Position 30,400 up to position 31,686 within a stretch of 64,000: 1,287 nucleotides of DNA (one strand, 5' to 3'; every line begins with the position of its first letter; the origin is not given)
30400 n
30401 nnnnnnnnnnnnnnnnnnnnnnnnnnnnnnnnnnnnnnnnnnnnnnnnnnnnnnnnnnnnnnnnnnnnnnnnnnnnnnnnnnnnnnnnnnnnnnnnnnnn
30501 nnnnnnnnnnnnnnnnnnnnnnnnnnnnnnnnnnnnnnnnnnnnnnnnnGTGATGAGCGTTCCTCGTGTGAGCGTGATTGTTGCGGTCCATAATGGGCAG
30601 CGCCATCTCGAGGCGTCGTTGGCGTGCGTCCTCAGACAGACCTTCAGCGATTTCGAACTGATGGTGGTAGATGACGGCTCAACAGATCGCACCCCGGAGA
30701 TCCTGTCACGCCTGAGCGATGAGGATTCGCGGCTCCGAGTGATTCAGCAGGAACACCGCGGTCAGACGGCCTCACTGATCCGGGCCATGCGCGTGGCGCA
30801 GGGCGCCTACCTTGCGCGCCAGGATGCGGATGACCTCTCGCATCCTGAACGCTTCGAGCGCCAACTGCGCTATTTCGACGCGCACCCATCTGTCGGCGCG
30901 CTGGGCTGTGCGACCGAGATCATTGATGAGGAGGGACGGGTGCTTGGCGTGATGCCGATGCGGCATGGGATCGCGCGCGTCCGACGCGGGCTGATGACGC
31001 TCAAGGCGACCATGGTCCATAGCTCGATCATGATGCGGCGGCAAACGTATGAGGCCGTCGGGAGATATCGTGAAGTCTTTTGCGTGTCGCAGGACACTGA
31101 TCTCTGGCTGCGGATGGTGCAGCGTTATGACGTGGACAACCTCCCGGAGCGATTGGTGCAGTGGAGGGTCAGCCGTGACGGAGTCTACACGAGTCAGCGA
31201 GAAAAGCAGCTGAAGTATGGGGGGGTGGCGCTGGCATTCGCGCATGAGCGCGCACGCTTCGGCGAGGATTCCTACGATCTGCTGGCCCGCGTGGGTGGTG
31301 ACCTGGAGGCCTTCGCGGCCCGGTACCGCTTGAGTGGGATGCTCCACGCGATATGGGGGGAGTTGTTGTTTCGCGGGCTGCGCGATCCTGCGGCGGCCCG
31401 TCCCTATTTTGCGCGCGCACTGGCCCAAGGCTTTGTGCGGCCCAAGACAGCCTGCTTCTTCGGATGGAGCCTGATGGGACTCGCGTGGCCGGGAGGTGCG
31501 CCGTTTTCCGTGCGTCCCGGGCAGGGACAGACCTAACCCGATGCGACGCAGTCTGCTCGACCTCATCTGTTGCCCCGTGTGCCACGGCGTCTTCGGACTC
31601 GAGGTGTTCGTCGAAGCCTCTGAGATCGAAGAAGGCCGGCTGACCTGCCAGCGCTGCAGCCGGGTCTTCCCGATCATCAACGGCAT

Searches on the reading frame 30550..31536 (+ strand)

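Call 3: search_protein_families(library=pfam, proteins=[window:30550-31536:+], max_evalue=0.01)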
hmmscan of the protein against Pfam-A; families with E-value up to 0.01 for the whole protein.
window:30550-31536:+ (328 aa): 5 families
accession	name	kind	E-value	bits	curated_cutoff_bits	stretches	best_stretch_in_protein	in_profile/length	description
PF00535.33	Glycos_transf_2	-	2.4e-30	106.1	23.3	1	8-167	1-164/168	Glycosyl transferase family 2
PF13641.12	Glyco_tranf_2_3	-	8.7e-14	52.5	27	1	5-191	1-196/230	Glycosyltransferase like family 2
PF10111.15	Glyco_tranf_2_2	-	9.6e-12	45.4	27.3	1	8-195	1-205/276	Glycosyltransferase like family 2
PF13704.12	Glyco_tranf_2_4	-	4e-05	24.4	27.5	1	19-107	6-95/98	Glycosyl transferase family 2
PF13632.12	Glyco_trans_2_3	-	0.0005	20.4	27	1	92-258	6-153/198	Glycosyl transferase family group 2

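Call 4: search_protein_families(library=ncbifam, proteins=[window:30550-31536:+], max_evalue=0.01)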
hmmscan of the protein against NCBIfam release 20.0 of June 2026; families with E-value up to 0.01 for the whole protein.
window:30550-31536:+ (328 aa): 24 families
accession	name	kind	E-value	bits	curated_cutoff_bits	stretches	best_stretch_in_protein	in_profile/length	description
NF053739.1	GlytfEpsEBac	equivalog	3.6e-39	134.3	450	1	5-206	1-203/265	glycosyltransferase EpsE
NF047683.1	TeichurnBiosyTuaG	equivalog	8.5e-26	91.1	400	1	4-212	5-210/252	teichuronic acid biosynthesis protein TuaG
NF007482.0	PRK10073.1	equivalog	5.7e-23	81.4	423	1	2-107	3-108/334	glycosyltransferase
TIGR03937.1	PgaC_IcaA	equivalog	2.1e-19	69.8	422.3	1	3-122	43-163/407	poly-beta-1,6-N-acetyl-D-glucosamine synthase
NF041875.1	EPS_EpsD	equivalog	5.3e-19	68.8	370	1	7-190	1-190/325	exopolysaccharide biosynthesis glycosyltransferase EpsD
TIGR04283.1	glyco_like_mftF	equivalog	2.3e-13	50.3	182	1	7-203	1-183/221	TIGR04283 family arsenosugar biosynthesis glycosyltransferase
TIGR03965.1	mycofact_glyco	equivalog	1.1e-12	47.6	280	1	4-192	73-266/467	mycofactocin biosynthesis glycosyltransferase MftF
NF050050.1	ProtGlycPglI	equivalog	9.3e-11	41.6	500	1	5-96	2-95/306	GalNAc(5)-diNAcBac-PP-undecaprenol beta-1,3-glucosyltransferase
NF038302.1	EPS_HpsE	equivalog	3.8e-10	39.2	300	1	7-121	3-123/307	hormogonium polysaccharide biosynthesis glycosyltransferase HpsE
NF007453.0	PRK10018.1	equivalog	8.5e-09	35.5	382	1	4-193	5-193/280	colanic acid biosynthesis glycosyltransferase WcaA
NF041394.1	GtaseAglG_Halo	equivalog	1.5e-08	34.3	440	1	6-119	2-117/304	glucosyl-dolichyl phosphate glucuronosyltransferase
TIGR04017.1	WcaA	equivalog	3.1e-08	33.6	495.75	1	3-193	3-192/279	colanic acid biosynthesis glycosyltransferase WcaA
TIGR03111.1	glyc2_xrt_Gpos1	hypoth_equivalog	7.1e-08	31.6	363.95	1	3-120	47-167/439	TIGR03111 family XrtG-associated glycosyltransferase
NF007986.1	PRK10714.1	equivalog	1.6e-07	30.7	529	1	3-107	4-113/316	undecaprenyl-phosphate 4-deoxy-4-formamido-L-arabinose transferase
NF047588.1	GlcsyltransPgfSStrep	equivalog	1.8e-07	30.7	500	1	7-102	3-102/308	glycosyltransferase PgfS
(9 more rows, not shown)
